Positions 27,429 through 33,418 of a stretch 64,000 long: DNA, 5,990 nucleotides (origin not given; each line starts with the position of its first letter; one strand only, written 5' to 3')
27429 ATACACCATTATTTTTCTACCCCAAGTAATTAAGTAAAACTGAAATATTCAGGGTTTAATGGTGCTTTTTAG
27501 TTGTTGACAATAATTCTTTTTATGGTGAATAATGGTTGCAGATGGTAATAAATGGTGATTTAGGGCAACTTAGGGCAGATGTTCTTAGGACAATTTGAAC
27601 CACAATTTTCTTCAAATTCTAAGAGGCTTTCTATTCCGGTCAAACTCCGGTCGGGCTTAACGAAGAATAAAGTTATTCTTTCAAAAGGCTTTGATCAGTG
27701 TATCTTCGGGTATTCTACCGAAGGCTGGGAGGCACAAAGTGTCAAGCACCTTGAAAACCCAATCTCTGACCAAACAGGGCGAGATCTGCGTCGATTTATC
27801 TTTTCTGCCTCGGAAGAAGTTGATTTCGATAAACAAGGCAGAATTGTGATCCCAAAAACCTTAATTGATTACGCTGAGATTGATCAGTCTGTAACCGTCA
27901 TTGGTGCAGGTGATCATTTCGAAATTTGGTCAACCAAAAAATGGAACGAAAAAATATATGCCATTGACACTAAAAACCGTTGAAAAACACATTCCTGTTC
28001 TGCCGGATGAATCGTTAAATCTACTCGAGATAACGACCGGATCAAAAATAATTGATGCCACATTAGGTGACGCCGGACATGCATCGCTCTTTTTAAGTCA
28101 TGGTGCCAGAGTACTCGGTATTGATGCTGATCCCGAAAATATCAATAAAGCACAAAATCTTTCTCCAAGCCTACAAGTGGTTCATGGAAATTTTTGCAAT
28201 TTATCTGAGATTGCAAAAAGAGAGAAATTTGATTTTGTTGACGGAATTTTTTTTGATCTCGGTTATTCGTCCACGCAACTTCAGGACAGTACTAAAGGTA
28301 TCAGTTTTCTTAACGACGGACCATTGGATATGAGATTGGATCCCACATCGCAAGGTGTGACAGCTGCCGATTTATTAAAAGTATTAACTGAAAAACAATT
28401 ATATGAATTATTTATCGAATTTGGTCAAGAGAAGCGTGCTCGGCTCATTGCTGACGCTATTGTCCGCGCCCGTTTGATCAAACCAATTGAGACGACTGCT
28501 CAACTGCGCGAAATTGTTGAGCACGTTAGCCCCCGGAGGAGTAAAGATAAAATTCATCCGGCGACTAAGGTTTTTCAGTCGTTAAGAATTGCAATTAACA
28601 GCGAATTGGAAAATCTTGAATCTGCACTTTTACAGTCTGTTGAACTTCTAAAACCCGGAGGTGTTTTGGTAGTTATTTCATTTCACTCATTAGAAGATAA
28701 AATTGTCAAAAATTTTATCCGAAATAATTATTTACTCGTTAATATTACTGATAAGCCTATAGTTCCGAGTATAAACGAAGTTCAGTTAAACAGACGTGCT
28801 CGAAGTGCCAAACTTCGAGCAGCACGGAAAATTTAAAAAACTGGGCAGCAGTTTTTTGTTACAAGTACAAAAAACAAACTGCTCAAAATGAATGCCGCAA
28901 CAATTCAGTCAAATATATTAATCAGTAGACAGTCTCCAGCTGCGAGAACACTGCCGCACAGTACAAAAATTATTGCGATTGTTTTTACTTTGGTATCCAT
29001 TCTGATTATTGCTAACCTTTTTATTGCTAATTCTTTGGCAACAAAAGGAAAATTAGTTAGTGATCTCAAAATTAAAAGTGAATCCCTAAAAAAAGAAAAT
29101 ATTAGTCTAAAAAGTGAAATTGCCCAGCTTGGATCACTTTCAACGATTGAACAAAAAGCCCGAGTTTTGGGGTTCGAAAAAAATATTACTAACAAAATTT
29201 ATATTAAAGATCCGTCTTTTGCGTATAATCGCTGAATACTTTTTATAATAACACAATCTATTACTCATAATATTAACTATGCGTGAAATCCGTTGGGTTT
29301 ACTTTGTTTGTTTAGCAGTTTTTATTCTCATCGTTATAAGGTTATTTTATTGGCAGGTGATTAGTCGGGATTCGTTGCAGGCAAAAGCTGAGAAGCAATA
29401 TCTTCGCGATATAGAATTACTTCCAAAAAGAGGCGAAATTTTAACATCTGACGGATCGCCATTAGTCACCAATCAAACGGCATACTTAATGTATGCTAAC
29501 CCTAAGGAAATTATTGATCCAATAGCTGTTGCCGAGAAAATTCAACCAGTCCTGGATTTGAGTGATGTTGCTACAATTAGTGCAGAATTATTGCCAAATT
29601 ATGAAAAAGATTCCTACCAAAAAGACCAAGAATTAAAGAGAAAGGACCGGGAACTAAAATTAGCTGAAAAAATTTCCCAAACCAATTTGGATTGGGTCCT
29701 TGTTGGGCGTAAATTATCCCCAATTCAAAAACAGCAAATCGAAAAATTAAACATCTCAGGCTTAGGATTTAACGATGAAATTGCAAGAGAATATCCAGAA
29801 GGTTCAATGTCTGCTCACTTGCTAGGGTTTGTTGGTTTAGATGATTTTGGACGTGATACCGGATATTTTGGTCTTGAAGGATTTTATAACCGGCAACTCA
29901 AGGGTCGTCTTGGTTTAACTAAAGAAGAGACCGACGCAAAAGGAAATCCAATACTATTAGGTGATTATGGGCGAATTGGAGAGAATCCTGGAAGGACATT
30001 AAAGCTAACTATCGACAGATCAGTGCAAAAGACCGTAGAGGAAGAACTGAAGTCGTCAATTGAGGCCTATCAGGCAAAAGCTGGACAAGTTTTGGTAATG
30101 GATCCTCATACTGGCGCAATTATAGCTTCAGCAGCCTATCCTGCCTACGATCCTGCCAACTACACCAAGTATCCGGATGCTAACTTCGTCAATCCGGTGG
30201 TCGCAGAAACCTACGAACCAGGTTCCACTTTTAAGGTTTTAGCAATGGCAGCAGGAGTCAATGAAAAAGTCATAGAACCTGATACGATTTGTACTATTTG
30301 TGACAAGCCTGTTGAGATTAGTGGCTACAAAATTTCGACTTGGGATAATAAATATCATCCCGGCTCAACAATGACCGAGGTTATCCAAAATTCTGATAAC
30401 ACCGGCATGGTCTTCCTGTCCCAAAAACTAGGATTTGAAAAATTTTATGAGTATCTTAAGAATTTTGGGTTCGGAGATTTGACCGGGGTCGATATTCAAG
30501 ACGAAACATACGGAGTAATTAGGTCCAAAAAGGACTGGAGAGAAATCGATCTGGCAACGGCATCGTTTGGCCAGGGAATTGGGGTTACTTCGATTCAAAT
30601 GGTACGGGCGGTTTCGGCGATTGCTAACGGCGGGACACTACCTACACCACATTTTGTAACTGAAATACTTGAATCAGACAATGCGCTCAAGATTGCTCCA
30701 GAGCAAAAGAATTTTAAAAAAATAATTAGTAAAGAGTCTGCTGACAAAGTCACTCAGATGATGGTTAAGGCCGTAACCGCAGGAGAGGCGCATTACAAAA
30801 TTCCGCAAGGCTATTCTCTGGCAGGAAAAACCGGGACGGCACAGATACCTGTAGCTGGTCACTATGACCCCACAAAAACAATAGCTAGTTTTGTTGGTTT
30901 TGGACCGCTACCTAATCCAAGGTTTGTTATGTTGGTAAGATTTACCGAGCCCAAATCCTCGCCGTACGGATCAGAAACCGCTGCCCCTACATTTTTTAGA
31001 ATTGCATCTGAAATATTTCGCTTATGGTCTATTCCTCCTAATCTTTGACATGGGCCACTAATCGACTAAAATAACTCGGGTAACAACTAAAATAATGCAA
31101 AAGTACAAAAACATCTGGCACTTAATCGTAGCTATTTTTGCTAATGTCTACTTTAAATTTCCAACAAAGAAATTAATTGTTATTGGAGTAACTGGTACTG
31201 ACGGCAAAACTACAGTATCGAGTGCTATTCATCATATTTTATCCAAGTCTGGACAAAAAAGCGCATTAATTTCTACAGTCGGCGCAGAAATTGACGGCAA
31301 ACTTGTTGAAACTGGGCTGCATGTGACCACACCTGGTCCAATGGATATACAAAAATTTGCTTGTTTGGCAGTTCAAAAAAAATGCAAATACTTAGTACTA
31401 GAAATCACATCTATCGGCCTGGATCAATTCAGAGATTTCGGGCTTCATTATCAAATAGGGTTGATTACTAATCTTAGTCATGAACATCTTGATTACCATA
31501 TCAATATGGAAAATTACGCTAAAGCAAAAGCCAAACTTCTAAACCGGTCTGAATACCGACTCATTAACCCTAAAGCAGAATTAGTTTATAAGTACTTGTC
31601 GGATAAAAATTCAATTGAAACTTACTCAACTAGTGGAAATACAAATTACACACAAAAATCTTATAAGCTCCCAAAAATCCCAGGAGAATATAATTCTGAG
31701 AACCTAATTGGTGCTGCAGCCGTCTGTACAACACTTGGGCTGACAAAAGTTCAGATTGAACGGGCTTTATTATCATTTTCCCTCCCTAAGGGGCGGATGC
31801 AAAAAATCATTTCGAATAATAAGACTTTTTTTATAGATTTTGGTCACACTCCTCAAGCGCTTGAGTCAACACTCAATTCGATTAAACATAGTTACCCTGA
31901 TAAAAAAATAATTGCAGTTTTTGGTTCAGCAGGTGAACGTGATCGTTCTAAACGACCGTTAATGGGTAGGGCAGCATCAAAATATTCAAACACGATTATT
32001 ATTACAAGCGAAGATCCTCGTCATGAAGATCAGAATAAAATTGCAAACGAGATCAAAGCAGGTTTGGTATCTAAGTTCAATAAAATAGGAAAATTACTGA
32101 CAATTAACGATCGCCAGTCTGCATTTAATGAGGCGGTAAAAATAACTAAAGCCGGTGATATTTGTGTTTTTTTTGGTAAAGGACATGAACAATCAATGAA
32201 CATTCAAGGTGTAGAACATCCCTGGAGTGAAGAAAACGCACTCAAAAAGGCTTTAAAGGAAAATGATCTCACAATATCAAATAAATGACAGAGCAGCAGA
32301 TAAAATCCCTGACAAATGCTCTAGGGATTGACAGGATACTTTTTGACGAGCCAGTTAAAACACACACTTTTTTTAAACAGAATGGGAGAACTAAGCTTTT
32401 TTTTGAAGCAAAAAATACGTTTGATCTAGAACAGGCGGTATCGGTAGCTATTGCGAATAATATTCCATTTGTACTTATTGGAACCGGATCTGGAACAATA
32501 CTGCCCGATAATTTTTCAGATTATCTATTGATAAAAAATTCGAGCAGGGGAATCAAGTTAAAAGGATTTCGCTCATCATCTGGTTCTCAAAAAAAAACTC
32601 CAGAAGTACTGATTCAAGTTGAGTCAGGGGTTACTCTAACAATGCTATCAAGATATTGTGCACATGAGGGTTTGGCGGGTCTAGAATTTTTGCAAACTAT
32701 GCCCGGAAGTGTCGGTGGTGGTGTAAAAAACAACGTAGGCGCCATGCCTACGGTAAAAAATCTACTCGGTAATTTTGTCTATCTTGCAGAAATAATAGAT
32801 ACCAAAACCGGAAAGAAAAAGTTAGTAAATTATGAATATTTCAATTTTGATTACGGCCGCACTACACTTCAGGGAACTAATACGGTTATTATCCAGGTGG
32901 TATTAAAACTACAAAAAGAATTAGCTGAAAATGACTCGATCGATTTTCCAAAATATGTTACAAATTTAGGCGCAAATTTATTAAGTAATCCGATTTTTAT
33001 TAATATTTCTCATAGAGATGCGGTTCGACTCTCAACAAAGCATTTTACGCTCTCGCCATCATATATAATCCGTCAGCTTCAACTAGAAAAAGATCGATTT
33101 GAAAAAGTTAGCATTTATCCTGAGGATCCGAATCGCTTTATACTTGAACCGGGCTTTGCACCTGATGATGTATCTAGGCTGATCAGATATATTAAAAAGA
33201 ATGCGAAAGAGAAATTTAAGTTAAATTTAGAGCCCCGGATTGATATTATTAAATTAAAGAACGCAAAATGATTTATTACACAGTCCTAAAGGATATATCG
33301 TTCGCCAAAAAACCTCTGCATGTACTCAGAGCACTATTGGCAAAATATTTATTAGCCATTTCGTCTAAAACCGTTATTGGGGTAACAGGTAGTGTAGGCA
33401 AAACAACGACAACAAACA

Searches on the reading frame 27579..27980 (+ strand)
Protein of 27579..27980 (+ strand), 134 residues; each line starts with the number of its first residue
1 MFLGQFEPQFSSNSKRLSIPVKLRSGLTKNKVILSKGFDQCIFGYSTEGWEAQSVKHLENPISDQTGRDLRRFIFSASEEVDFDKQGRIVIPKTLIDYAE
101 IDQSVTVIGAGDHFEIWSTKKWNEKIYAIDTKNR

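Call 7: search_protein_families(library=pfam, proteins=[window:27579-27980:+], max_evalue=0.001)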
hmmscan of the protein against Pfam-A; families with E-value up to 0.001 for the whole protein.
window:27579-27980:+ (134 aa): 1 family
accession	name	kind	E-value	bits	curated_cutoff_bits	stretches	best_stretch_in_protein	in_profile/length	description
PF02381.23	MraZ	-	2.3e-26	92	23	2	74-124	1-51/72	MraZ protein, putative antitoxin-like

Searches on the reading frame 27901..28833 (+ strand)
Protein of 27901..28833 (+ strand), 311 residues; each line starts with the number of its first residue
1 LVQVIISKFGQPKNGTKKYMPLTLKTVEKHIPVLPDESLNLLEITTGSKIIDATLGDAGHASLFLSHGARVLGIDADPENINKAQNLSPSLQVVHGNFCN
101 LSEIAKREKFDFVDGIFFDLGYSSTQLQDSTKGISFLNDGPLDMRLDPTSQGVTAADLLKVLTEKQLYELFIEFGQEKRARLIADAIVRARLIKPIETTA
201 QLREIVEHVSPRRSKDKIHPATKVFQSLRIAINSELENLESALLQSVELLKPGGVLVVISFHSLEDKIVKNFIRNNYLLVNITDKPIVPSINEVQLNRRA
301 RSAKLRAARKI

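Call 7: search_protein_families(library=pfam, proteins=[window:27901-28833:+], max_evalue=0.001)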
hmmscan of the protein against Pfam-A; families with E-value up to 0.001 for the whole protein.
window:27901-28833:+ (311 aa): 4 families
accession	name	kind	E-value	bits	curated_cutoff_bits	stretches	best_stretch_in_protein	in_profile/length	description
PF01795.25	Methyltransf_5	-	1.6e-87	294.3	27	1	29-311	3-309/309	MraW methylase family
PF08241.18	Methyltransf_11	-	2.1e-05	25.5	21.2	0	55-113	5-64/95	Methyltransferase domain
PF13649.12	Methyltransf_25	-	9.2e-05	23.5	27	1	50-113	1-68/97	Methyltransferase domain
PF08242.18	Methyltransf_12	-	0.00072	20.7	30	0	61-113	13-69/98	Methyltransferase domain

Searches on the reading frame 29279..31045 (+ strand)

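Call 7: search_protein_families(library=pfam, proteins=[window:29279-31045:+], max_evalue=0.001)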
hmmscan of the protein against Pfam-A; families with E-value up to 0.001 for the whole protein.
window:29279-31045:+ (589 aa): 3 families
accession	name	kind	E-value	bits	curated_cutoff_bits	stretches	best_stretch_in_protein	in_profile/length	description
PF00905.27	Transpeptidase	-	1.7e-70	238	22.1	1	270-575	2-297/299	Penicillin binding protein transpeptidase domain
PF03717.20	PBP_dimer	-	6.3e-17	63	24.4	1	49-225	4-176/180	Penicillin-binding Protein dimerisation domain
PF13354.11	Beta-lactamase2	-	3.2e-07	30.4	22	1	310-521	19-190/214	Beta-lactamase enzyme family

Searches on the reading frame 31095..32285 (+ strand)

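Call 7: search_protein_families(library=pfam, proteins=[window:31095-32285:+], max_evalue=0.001)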
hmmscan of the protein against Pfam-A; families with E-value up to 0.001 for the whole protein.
window:31095-32285:+ (397 aa): 2 families
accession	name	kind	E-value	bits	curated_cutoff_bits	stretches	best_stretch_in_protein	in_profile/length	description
PF08245.18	Mur_ligase_M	-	4.2e-31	108.9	24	1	32-187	1-156/200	Mur ligase middle domain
PF02875.26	Mur_ligase_C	-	9.6e-27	94.8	28.4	1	233-363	1-127/127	Mur ligase, glutamate ligase domain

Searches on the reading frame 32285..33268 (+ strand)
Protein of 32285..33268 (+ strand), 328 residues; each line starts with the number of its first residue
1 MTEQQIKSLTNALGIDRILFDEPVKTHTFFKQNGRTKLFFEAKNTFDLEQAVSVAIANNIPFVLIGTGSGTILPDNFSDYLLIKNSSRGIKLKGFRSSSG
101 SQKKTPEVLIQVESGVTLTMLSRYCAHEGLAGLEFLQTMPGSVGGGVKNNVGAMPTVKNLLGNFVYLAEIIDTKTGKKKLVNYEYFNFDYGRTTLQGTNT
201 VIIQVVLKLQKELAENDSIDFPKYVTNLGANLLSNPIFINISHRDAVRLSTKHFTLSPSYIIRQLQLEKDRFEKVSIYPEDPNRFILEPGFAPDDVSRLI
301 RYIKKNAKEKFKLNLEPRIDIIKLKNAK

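Call 7: search_protein_families(library=pfam, proteins=[window:32285-33268:+], max_evalue=0.001)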
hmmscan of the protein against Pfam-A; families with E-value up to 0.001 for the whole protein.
window:32285-33268:+ (328 aa): 2 families
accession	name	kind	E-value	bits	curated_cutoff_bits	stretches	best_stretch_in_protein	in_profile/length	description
PF01565.28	FAD_binding_4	-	8.2e-12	45.4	26.4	1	38-176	3-133/139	FAD binding domain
PF02873.21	MurB_C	-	0.00092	19.8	27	0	259-322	36-99/99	UDP-N-acetylenolpyruvoylglucosamine reductase, C-terminal domain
